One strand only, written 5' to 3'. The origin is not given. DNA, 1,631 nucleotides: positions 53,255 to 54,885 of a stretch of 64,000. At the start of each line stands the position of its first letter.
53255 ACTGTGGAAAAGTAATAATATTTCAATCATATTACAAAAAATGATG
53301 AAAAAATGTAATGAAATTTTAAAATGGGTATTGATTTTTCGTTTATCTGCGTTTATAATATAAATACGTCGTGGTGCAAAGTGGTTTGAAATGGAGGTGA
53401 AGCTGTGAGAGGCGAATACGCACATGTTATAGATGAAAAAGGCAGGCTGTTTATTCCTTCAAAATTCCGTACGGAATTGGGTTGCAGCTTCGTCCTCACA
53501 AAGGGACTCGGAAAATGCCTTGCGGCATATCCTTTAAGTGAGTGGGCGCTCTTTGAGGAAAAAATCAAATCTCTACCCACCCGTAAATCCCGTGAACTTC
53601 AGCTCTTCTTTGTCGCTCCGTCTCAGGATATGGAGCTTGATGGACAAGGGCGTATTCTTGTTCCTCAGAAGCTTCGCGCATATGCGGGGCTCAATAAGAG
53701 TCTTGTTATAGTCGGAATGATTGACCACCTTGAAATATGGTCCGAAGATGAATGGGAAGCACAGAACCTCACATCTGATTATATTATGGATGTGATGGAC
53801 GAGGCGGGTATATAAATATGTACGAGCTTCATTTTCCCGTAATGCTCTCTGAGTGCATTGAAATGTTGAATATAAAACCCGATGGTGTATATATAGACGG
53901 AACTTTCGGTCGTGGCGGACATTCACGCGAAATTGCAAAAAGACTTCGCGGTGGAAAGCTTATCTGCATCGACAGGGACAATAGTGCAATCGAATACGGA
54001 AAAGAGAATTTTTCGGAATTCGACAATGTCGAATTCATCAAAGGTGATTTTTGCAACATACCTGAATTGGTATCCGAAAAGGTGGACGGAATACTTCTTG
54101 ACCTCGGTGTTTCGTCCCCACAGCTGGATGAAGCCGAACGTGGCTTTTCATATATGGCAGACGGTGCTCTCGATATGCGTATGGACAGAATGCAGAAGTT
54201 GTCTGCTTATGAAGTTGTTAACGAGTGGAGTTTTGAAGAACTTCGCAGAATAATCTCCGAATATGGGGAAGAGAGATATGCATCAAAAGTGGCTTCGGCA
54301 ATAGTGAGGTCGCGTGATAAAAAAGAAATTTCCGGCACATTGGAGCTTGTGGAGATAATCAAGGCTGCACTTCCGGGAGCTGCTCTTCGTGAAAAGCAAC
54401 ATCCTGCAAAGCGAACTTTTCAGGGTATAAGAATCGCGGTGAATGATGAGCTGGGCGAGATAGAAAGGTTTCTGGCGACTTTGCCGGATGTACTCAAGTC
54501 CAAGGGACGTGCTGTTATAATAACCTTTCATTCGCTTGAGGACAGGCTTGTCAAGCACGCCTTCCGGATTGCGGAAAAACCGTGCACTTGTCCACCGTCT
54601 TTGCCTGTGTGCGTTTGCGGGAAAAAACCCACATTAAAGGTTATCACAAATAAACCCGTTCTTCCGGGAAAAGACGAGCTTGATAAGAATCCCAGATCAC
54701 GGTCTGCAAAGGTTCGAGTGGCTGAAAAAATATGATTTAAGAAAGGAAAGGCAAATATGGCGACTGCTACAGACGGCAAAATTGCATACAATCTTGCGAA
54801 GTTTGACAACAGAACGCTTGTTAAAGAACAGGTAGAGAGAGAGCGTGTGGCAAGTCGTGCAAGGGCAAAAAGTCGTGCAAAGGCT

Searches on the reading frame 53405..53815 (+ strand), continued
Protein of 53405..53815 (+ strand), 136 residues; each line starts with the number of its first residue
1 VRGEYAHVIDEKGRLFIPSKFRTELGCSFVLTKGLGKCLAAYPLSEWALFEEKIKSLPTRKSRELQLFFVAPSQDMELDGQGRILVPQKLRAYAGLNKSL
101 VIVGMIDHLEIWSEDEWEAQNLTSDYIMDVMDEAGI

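Call 62: find_encoding_contigs(protein=P0143, flank=1500, max_places=1)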
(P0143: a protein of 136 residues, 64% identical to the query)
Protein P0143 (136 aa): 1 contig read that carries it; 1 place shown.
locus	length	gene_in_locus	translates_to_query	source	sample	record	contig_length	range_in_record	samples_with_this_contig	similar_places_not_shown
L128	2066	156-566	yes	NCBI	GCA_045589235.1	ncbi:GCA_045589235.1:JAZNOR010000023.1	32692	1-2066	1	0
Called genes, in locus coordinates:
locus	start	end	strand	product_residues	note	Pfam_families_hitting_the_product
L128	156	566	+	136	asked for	PF02381:MraZ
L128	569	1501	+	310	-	PF01795:Methyltransf_5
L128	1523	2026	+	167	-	-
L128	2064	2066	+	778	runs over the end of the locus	PF03717:PBP_dimer, PF00905:Transpeptidase, PF03793:PASTA (weak)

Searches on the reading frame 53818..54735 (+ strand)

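Call 5: search_protein_families(library=pfam, proteins=[window:53818-54735:+])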
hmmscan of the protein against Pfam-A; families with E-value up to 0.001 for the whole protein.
window:53818-54735:+ (305 aa): 5 families
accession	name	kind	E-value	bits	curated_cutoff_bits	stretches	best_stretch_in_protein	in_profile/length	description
PF01795.25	Methyltransf_5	-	3.4e-118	395.1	27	1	4-305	3-309/309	MraW methylase family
PF13847.12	Methyltransf_31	-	8.1e-09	35.7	27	1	22-95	4-81/145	Methyltransferase domain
PF13649.12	Methyltransf_25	-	1.8e-06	29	27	1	30-94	6-70/97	Methyltransferase domain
PF01728.25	FtsJ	-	0.00045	20.6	24.1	1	10-126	9-130/181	FtsJ-like methyltransferase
PF08241.18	Methyltransf_11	-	0.00095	20.2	21.2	0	30-94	5-66/95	Methyltransferase domain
